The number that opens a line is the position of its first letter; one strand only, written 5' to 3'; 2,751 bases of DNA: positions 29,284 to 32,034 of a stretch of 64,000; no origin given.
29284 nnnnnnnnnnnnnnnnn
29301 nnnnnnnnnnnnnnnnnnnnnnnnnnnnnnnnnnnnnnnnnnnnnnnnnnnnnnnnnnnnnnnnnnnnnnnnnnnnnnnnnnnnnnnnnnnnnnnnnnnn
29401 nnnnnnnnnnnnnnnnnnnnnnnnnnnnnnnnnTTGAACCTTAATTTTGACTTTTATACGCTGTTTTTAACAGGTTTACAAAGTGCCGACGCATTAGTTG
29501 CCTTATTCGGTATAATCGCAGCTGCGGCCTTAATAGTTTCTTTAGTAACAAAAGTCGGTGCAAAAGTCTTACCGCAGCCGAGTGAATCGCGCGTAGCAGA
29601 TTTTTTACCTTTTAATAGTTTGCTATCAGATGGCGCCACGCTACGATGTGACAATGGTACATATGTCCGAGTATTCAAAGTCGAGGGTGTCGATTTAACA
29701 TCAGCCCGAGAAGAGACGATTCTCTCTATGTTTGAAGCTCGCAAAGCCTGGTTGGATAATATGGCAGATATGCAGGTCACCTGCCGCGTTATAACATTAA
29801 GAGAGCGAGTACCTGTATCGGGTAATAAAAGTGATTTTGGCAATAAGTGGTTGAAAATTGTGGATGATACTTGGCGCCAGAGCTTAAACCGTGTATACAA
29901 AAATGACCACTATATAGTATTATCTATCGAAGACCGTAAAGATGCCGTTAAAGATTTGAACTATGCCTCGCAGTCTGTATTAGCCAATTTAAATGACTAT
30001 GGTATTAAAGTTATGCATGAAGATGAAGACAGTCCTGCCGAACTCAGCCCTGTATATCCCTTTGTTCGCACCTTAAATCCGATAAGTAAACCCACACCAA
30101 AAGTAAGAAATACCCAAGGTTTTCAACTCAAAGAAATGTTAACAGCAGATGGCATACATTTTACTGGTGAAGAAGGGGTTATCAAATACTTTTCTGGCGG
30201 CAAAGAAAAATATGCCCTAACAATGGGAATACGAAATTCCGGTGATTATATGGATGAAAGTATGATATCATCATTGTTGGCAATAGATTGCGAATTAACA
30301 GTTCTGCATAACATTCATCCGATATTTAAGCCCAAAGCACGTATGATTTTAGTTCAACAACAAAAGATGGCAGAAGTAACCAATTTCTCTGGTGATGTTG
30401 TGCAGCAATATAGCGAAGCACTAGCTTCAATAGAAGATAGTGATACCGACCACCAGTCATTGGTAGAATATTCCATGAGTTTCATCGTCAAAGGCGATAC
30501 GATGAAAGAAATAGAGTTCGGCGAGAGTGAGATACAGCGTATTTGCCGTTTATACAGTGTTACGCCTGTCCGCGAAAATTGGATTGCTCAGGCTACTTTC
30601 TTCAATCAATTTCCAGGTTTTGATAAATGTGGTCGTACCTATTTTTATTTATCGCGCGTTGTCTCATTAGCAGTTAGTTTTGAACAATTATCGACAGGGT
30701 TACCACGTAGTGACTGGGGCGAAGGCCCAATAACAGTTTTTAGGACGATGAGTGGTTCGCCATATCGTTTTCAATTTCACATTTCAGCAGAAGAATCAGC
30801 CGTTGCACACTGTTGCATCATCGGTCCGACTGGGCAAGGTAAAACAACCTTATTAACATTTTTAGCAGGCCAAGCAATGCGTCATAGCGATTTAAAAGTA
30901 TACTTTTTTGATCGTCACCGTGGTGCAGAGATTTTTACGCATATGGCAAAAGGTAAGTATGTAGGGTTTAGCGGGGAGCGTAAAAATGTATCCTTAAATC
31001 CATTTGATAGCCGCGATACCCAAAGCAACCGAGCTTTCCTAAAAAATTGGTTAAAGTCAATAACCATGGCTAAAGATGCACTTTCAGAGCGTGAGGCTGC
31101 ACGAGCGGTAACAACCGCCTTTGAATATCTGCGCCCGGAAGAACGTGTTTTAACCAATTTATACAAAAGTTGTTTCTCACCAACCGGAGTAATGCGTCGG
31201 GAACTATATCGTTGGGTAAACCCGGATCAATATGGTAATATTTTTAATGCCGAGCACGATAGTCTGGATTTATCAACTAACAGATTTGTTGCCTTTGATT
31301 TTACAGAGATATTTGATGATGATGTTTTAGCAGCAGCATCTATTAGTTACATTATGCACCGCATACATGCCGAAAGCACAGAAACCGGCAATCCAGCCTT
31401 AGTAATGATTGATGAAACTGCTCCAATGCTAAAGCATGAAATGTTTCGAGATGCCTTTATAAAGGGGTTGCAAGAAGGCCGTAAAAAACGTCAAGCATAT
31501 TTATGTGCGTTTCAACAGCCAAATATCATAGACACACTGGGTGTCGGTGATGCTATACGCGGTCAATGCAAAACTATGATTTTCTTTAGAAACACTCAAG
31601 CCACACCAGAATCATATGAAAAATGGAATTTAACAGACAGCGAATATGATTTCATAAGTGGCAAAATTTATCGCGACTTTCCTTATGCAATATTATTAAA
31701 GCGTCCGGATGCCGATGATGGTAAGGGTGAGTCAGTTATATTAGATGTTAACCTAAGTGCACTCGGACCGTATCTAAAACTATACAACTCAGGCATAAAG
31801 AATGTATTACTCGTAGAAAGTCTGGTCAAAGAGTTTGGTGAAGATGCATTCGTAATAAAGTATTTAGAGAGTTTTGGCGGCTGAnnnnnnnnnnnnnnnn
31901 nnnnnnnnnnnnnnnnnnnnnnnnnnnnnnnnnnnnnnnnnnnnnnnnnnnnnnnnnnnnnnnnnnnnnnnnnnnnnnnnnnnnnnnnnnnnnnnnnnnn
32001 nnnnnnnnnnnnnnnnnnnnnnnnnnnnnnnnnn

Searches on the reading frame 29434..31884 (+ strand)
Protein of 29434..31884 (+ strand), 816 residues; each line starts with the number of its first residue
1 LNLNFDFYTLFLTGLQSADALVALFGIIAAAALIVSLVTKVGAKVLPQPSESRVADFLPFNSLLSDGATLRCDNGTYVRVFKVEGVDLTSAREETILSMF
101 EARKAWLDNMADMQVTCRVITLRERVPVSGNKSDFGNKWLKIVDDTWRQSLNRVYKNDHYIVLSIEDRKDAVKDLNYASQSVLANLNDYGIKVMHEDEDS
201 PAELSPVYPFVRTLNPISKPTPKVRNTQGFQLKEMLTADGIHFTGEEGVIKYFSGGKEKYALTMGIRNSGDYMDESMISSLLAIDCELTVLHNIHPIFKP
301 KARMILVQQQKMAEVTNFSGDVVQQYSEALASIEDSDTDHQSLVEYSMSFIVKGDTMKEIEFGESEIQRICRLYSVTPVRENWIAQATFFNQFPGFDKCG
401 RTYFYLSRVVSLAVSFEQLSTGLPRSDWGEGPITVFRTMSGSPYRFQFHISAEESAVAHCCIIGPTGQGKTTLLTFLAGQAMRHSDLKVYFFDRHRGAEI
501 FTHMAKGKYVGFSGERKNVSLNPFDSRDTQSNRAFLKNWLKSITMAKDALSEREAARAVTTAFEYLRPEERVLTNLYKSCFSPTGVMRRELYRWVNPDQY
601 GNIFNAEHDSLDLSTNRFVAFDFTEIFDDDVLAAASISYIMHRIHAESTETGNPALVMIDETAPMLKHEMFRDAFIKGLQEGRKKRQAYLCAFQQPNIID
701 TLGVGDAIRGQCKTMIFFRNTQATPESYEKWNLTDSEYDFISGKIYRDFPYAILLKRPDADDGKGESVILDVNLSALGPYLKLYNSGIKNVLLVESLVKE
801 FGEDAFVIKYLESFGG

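Call 6: search_protein_families(library=pfam, proteins=[window:29434-31884:+], max_evalue=0.1)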
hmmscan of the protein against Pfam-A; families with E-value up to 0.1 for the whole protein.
window:29434-31884:+ (816 aa): 11 families
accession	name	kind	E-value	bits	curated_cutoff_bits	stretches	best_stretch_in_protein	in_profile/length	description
PF03135.19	CagE_TrbE_VirB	-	1.9e-11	44.8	21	1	223-396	30-198/204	CagE, TrbE, VirB family, component of type IV transporter system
PF25199.1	nSTAND_NTPase5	-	0.00021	21.5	34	1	452-496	36-80/145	Novel STAND NTPase 5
PF19044.6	P-loop_TraG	-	0.00021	20.5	25.8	0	460-546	32-116/413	TraG P-loop domain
PF10412.15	TrwB_AAD_bind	-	0.00047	19.6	20.5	1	455-529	13-76/387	Type IV secretion-system coupling protein DNA-binding domain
PF01580.24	FtsK_SpoIIIE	-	0.00055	19.9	24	1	425-491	12-74/221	FtsK/SpoIIIE family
PF13401.12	AAA_22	-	0.0018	19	27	1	459-503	7-33/130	AAA domain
PF01695.23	IstB_IS21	-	0.0032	17.4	24.1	1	461-495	96-129/238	IstB-like ATP binding protein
PF01935.23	DUF87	-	0.004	17.7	23.2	1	453-496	19-62/220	Helicase HerA, central domain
PF00005.33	ABC_tran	-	0.0068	17.4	25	1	459-483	13-37/137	ABC transporter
PF20720.3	nSTAND3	-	0.034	14.3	27.2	1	459-491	19-50/155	Novel STAND NTPase 3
PF05729.18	NACHT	-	0.063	13.6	26.7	0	460-482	3-25/167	NACHT domain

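Call 12: find_related_loci(query=window:29434-31884:+, collection=genome_contigs, flank=10000)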
Query window:29434-31884:+ (816 aa) in genome_contigs; peptide patterns used: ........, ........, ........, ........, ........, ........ (x = any residue, [..] = any of these).
60 stretches matched a pattern; 36 encode a relative of the query (tblastn E <= 1e-3); 35 distinct loci.
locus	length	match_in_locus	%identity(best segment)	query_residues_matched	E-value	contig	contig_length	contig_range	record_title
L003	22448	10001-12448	91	1-816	0e+0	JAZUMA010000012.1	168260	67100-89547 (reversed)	MAG: Alphaproteobacteria bacterium isolate T1900044899_TS20190365.MAGScoT_cleanbin_000002 SGB_3291_k141_1228640, whole g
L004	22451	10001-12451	88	1-816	0e+0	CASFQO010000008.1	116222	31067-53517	uncultured Alphaproteobacteria bacterium isolate SI.O44.metabat-bins.180 genome assembly, contig: SI.O44.metabat-bins.18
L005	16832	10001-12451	88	1-815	0e+0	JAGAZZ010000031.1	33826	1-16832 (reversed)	MAG: Alphaproteobacteria bacterium isolate RGIG8928 Water_deer_Rectum-1__c213606, whole genome shotgun sequence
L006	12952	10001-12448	91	1-816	0e+0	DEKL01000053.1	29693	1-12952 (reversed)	MAG TPA_asm: Alphaproteobacteria bacterium UBA2723 UBA2723_contig_52047, whole genome shotgun sequence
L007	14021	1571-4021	89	1-816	0e+0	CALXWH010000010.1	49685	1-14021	MAG: uncultured Alphaproteobacteria bacterium isolate BRZ_CV__bin18 genome assembly, contig: BRZ_CV__NODE_1044_length_49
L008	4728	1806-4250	87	1-815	0e+0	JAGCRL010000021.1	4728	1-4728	MAG: Alphaproteobacteria bacterium isolate RGIG10055 Yak_Rumen-1__c112583, whole genome shotgun sequence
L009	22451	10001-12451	88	1-816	0e+0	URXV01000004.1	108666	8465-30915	uncultured Rickettsiales bacterium isolate UMGS1453 genome assembly, contig: NODE_30_length_108666_cov_8.602315, whole g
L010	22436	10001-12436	88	1-811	0e+0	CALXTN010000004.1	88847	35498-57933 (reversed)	MAG: uncultured Alphaproteobacteria bacterium isolate BRZ_QQ__bin90 genome assembly, contig: BRZ_QQ__NODE_214_length_888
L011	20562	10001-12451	88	1-816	0e+0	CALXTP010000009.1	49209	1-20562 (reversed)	MAG: uncultured Alphaproteobacteria bacterium isolate E19__bin231 genome assembly, contig: E19__k127_6430627, whole geno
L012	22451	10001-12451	88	1-816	0e+0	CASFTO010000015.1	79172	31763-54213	uncultured Alphaproteobacteria bacterium isolate SI.A54.metabat-bins.112 genome assembly, contig: SI.A54.metabat-bins.11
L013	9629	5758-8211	87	1-816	0e+0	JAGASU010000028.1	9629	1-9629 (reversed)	MAG: Alphaproteobacteria bacterium isolate RGIG8741 Water_deer_Colon-4__c77104, whole genome shotgun sequence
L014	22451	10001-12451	86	1-816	0e+0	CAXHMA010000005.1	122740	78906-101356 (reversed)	MAG: uncultured Alphaproteobacteria bacterium isolate ena-SAMPLE-TAB-22-03-2024-10:43:23:852-115549 genome assembly, con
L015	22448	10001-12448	87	1-815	0e+0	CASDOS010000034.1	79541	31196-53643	uncultured Alphaproteobacteria bacterium isolate SI.O27.metabat-bins.10 genome assembly, contig: SI.O27.metabat-bins.10.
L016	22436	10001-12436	88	1-811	0e+0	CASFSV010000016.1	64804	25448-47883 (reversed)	uncultured Alphaproteobacteria bacterium isolate SI.O7.metabat-bins.100 genome assembly, contig: SI.O7.metabat-bins.100.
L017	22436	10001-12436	88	1-811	0e+0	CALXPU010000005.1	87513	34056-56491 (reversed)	MAG: uncultured Alphaproteobacteria bacterium isolate BRZ_KG__bin92 genome assembly, contig: BRZ_KG__NODE_301_length_875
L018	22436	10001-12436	88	1-811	0e+0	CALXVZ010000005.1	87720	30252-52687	MAG: uncultured Alphaproteobacteria bacterium isolate BRZ_SF__bin16 genome assembly, contig: BRZ_SF__NODE_250_length_877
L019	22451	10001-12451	85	1-816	0e+0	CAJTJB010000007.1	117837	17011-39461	MAG TPA_asm: uncultured Alphaproteobacteria bacterium isolate MGBC103325 genome assembly, contig: MGBC103325.7, whole ge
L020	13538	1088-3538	85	1-816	0e+0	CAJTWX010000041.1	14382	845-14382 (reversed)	MAG TPA_asm: uncultured Alphaproteobacteria bacterium isolate MGBC117992 genome assembly, contig: MGBC117992.41, whole g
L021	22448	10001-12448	84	1-816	0e+0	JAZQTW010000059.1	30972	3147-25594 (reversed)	MAG: Alphaproteobacteria bacterium isolate T1900045185_TC20190181.MAGScoT_cleanbin_000012 SGB_5265_k141_3435167, whole g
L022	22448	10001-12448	88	1-816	0e+0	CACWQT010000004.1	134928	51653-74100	MAG: uncultured Rhodospirillales bacterium isolate RUG10829 genome assembly, contig: RUG10829_asm_4, whole genome shotgu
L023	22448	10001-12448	82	1-816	0e+0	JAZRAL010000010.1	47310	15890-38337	MAG: Alphaproteobacteria bacterium isolate T1900045142_TC20190136.MAGScoT_cleanbin_000007 SGB_4923_k141_2299756, whole g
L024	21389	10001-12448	82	1-816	0e+0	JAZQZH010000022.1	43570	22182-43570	MAG: Alphaproteobacteria bacterium isolate T1900045157_TC20190151.MAGScoT_cleanbin_000008 SGB_4990_k141_4320886, whole g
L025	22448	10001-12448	81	1-816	0e+0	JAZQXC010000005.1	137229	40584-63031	MAG: Alphaproteobacteria bacterium isolate T1900045163_TC20190157.MAGScoT_cleanbin_000004 SGB_5097_k141_2995710, whole g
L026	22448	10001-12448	80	1-816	0e+0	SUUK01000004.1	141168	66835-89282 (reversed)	MAG: Alphaproteobacteria bacterium isolate SIG44 NODE_574_length_141168_cov_4.578789, whole genome shotgun sequence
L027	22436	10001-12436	81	1-811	0e+0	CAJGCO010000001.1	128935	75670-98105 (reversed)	MAG: uncultured Alphaproteobacteria bacterium isolate MAG38 genome assembly, contig: k141_7062153_length_128935_cov_12.0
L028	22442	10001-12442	83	1-814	0e+0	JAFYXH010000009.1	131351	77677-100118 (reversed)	MAG: Alphaproteobacteria bacterium isolate RGIG7506 Water_buffalos_Colon.Co__c1136198, whole genome shotgun sequence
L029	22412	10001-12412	67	4-811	0e+0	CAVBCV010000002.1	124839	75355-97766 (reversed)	Lachnospiraceae bacterium isolate H07603-L1_cleanbin_000017 genome assembly, contig: Spades_H07603-L1_contig_75, whole g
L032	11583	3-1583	69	281-811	0e+0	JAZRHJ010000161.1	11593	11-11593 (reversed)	MAG: Alphaproteobacteria bacterium isolate T1900045482_YK20190176.MAGScoT_cleanbin_000025 SGB_7325_k141_2477077, whole g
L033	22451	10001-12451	84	1-816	0e+0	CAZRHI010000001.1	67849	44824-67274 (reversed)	MAG TPA_asm: uncultured Acetobacter sp. isolate SRP199465_co2_2 genome assembly, contig: NODE_695_length_67849_cov_6.864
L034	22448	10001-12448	85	1-816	0e+0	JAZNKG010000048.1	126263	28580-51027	MAG: Alphaproteobacteria bacterium isolate T1900044677_TS20190143.MAGScoT_cleanbin_000004 SGB_1643_k141_1987116, whole g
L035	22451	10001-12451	88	1-816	0e+0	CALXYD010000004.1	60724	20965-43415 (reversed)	MAG: uncultured Alphaproteobacteria bacterium isolate BRZ_KS__bin39 genome assembly, contig: BRZ_KS__NODE_684_length_607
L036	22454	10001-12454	89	1-816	0e+0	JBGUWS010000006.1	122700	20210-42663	MAG: Alphaproteobacteria bacterium isolate ruminal_MAG_71 ruminal_MAG_71_contig_0006, whole genome shotgun sequence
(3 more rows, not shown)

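Call 22: search_dna_similar(query=window:29434-31884:+, collection=plasmids, mode=protein, max_rows=25)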
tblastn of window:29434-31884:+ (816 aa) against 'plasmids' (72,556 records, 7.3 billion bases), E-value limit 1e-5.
The search stops at 5000 records and this limit was reached: more records match than are counted here, and every count below describes the 5000 best-scoring records only.
Records with a match: at least 5000; places in all: 5374; records where one place covers at least 80% of the query: 1367.
Best place of each record, by identity: <60% 5000.
By first word of the organism name: Escherichia 1045; Klebsiella 462; Campylobacter 320; Salmonella 313; Agrobacterium 300; Rhizobium 293; Xanthomonas 207; Enterobacter 161; Sinorhizobium 148; Citrobacter 144; and 215 more.
By predicted mobility (MOB-suite, as given by PLSDB): conjugative 3960; non-mobilizable 674; mobilizable 366.
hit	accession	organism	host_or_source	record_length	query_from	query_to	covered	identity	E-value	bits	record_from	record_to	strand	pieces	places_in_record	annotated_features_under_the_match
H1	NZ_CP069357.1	Microvirga sp. VF16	Vachellia farnesiana,Cell culture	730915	38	811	95%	36.9%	7e-161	526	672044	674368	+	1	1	hypothetical protein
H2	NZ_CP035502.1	Sphingosinicella sp. BN140058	Cell culture,soil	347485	37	800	94%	35.1%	7e-137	456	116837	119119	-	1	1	hypothetical protein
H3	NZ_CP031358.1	Erythrobacter aureus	marine sediment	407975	37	816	96%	34.0%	4e-141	468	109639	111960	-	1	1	VirB4 family type IV secretion system protein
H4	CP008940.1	Candidatus Paracaedimonas acanthamoebae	Acanthamoeba polyphaga HN-3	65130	35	812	95%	30.5%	2e-104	361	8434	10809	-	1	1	hypothetical protein (x2)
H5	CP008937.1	Candidatus Paracaedimonas acanthamoebae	Acanthamoeba polyphaga HN-3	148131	35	812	95%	30.5%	2e-104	361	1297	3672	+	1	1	hypothetical protein (x2)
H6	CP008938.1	Candidatus Paracaedimonas acanthamoebae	Acanthamoeba polyphaga HN-3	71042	35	813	95%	30.0%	2e-106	367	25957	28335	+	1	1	hypothetical protein (x2)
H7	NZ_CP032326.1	Azospirillum argentinense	soil sample,Agricultural field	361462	35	815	96%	26.4%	4e-68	254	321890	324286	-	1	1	hypothetical protein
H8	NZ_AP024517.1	Nitrosospira sp. NRS527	Oryza sativa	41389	45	804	93%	26.4%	2e-63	239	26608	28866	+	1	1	hypothetical protein | type IV secretion system protein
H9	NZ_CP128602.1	Roseibium aggregatum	cell culture,marine biofilms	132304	36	803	94%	26.1%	2e-53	209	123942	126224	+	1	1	type IV secretion system protein B4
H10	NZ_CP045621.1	Roseibium aggregatum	-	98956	37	803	94%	26.0%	2e-54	212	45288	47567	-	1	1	type IV secretion system protein B4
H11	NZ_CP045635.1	Roseibium aggregatum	-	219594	37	816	96%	25.1%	8e-58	223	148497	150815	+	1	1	type IV secretion system protein B4 | hypothetical protein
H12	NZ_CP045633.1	Roseibium aggregatum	-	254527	36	803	94%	25.3%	1e-53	210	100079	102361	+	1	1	type IV secretion system protein B4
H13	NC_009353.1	Magnetospirillum gryphiswaldense MSR-1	from the mud of the eutrophic river Ryck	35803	58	803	91%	25.9%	3e-45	184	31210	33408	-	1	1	VirB4 family type IV secretion system protein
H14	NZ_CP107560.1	Methylocystis sp. MJC1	whole organism,Alpine Peat Bogs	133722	54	816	94%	25.1%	4e-35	152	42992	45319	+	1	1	VirB4 family type IV secretion/conjugal transfer ATPase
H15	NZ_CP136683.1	Thalassospira lucentensis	Macrocystis pyrifera gametophyte,Whole ...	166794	35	813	95%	24.5%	1e-51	203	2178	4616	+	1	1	DUF87 domain-containing protein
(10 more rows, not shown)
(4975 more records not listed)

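Call 23: get_annotated_region(hit=H1, flank=20000)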
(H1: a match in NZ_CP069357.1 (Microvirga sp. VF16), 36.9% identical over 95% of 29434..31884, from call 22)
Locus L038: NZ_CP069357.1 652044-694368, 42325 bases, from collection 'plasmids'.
description: Microvirga sp. VF16 plasmid pMVF16-3, complete sequence
organism: Microvirga sp. VF16 (NCBI taxid 2807101)
taxonomy: Bacteria; Pseudomonadota; Alphaproteobacteria; Hyphomicrobiales; Methylobacteriaceae; Microvirga; Microvirga sp. VF16
host: -; source: Vachellia farnesiana,Cell culture; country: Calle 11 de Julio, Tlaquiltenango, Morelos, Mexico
typing (MOB-suite, as given by PLSDB): non-mobilizable
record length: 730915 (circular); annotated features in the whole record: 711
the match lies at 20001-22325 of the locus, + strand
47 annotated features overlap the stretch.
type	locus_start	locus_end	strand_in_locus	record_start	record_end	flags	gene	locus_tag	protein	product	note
CDS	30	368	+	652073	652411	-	-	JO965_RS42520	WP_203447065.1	hypothetical protein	-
CDS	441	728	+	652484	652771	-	-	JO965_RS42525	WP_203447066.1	hypothetical protein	-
CDS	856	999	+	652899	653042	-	-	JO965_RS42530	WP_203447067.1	hypothetical protein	-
CDS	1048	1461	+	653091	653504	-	-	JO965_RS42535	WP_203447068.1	BA14K family protein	-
CDS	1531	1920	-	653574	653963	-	-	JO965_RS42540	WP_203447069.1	hypothetical protein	-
CDS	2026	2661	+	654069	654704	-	-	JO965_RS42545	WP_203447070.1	hypothetical protein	-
CDS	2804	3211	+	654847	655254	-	-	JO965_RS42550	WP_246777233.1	BA14K family protein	-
CDS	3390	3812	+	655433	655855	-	-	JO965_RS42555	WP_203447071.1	hypothetical protein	-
CDS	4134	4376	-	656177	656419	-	-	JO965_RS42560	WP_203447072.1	hypothetical protein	-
CDS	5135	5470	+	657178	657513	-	-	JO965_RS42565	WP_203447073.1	hypothetical protein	-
CDS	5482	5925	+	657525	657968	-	-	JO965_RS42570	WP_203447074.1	hypothetical protein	-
CDS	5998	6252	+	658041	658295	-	-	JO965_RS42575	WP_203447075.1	hypothetical protein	-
CDS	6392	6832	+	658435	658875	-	-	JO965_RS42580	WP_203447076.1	hypothetical protein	-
CDS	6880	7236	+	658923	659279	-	-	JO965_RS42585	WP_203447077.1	hypothetical protein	-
CDS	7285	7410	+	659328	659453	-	-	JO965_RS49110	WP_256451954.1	hypothetical protein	-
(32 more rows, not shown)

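Call 24: get_annotated_region(hit=H3, flank=20000)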
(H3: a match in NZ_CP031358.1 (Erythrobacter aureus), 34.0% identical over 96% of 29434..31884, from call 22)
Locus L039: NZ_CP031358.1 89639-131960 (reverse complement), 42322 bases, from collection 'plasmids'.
description: Erythrobacter aureus strain YH-07 plasmid unnamed, complete sequence
organism: Erythrobacter aureus (NCBI taxid 2182384)
taxonomy: Bacteria; Pseudomonadota; Alphaproteobacteria; Sphingomonadales; Erythrobacteraceae; Erythrobacter; Erythrobacter aureus
host: -; source: marine sediment; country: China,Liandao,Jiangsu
typing (MOB-suite, as given by PLSDB): non-mobilizable
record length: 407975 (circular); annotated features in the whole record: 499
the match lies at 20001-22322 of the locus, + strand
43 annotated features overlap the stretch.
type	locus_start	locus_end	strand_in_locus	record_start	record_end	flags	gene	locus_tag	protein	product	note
CDS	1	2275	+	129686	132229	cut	-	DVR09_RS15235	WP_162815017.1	RNA ligase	-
CDS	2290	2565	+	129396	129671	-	-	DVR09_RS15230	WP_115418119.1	hypothetical protein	-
CDS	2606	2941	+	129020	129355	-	-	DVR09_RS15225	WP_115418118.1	hypothetical protein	-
CDS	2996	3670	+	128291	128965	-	-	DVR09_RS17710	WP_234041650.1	hypothetical protein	-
CDS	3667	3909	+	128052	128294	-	-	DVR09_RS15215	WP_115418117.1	hypothetical protein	-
CDS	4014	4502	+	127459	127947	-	-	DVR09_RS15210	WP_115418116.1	hypothetical protein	-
CDS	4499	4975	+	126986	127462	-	-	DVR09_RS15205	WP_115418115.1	hypothetical protein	-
CDS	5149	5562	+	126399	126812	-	-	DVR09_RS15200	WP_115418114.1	hypothetical protein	-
CDS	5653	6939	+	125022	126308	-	-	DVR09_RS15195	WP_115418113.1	hypothetical protein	-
CDS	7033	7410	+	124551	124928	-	-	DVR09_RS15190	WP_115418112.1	hypothetical protein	-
CDS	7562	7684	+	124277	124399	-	-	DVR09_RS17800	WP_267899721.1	hypothetical protein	-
CDS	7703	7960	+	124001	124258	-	-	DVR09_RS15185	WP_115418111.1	hypothetical protein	-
CDS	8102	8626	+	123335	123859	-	-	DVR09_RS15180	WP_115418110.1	hypothetical protein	-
CDS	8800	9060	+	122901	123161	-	-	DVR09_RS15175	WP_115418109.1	hypothetical protein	-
CDS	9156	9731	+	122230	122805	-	-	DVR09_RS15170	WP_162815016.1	hypothetical protein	-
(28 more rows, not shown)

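Call 29: search_protein_families(library=pfam, proteins=[L039:22418-23173:+, L038:22378-23199:+, L038:23243-23929:+, L038:23959-25245:+, L039:23297-24658:+, L029:12505-14070:+, L032:1678-2901:+, L029:14730-15980:+, L032:3565-4830:+], max_evalue=1)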
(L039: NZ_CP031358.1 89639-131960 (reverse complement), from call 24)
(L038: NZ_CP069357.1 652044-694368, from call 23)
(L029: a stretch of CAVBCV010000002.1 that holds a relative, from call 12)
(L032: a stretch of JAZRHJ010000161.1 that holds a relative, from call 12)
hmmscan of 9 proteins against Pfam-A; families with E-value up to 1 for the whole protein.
L039:22418-23173:+ (251 aa): 5 families
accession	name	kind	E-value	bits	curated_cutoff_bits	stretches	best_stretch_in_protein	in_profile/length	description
PF07996.16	T4SS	-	6.8e-07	30.3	24.7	1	30-232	1-187/197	Type IV secretion system proteins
PF10057.14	MpsC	-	0.0026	18.3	23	1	26-84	25-83/111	Na+-translocating membrane potential-generating system (MpsC)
PF24615.2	Spectrin_Anc-1_2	-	0.037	14.7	28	1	46-80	36-70/105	Nuclear anchorage protein 1, spectrin repeat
PF05531.17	NPV_P10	-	0.039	14.9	29.8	0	40-83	7-49/75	Nucleopolyhedrovirus P10 protein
PF08651.15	DASH_Duo1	-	0.11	12.8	25.4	0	38-68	15-45/74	DASH complex subunit Duo1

L038:22378-23199:+ (273 aa): 6 families
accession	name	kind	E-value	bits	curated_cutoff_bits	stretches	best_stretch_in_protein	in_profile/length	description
PF11114.13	Minor_capsid_2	-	0.042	14.4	27.7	1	206-261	2-57/113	Minor capsid protein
PF12977.12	DUF3861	-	0.046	14.4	27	1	206-249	28-71/90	Domain of Unknown Function with PDB structure (DUF3861)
PF20070.4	DUF6466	-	0.05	14.5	25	1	203-269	14-80/146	Family of unknown function (DUF6466)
PF12041.13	DELLA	-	0.14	12.5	23.8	1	53-99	16-64/69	Transcriptional regulator DELLA protein N terminal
PF07996.16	T4SS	-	0.17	12.6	24.7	0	37-238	1-168/197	Type IV secretion system proteins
PF10046.14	BLOC1_2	-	0.62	10.9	33.4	0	47-80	51-84/96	Biogenesis of lysosome-related organelles complex-1 subunit 2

L038:23243-23929:+ (228 aa): 2 families
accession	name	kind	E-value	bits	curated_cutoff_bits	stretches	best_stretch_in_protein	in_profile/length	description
PF15125.11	TMEM238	-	0.077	13.6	27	1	9-61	10-59/64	TMEM238 protein family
PF00122.25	E1-E2_ATPase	-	0.67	9.9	28.1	0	2-60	112-163/181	E1-E2 ATPase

L038:23959-25245:+ (428 aa): 3 families
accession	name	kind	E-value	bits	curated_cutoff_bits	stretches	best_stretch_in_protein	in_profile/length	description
PF10157.14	BORCS6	-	0.036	14.7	35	0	65-110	55-100/101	BLOC-1-related complex sub-unit 6 C-terminal helix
PF25610.1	HR1_TOCA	-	0.28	11.9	27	0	366-409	34-77/90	TOCA family HR1 domain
PF05911.16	FPP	-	0.3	9.7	40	1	247-406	500-654/871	Filament-like plant protein, long coiled-coil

L039:23297-24658:+ (453 aa): 1 family
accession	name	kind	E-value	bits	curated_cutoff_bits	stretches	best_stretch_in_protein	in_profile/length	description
PF12259.13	Baculo_F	-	0.23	10.4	24.1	1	107-151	238-281/609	Baculovirus F protein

L029:12505-14070:+ (521 aa): 2 families
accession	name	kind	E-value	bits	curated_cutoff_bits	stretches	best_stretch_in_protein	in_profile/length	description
PF22878.1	SPT2_N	-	0.021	16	26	1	49-108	17-75/91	SPT2 N-terminal domain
PF11172.13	DUF2959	-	0.89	10.2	26.8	0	149-201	51-102/190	Protein of unknown function (DUF2959)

L032:1678-2901:+ (407 aa): 3 families
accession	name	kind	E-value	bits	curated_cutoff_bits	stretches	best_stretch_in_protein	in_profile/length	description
PF16653.10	Sacchrp_dh_C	-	0.05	14.2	31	1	47-91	211-255/265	Saccharopine dehydrogenase C-terminal domain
PF09278.17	MerR-DNA-bind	-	0.15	13.1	25.4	1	83-111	35-63/65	MerR, DNA binding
PF03981.17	Ubiq_cyt_C_chap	-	0.16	12.5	21.5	0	77-122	59-104/140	Ubiquinol-cytochrome C chaperone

L029:14730-15980:+ (416 aa): 3 families
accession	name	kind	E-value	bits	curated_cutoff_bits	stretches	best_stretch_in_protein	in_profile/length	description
PF17166.9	DUF5126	-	0.031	14.7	27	1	55-100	47-93/104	Domain of unknown function (DUF5126)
PF12462.13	Helicase_IV_N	-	0.063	13.6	24.5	1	114-201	62-149/163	DNA helicase IV / RNA helicase N terminal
PF11155.13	DUF2935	-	0.54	11.3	24.4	1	75-176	28-113/121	Domain of unknown function (DUF2935)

L032:3565-4830:+ (421 aa): 2 families
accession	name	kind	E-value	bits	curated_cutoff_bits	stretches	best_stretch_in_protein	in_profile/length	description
PF11492.14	Dicistro_VP4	-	0.2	12.1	22.6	0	39-68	11-40/57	Cricket paralysis virus, VP4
PF16888.10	YwqH-like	-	0.38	11.5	33.7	1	315-347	86-118/123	YwqH-like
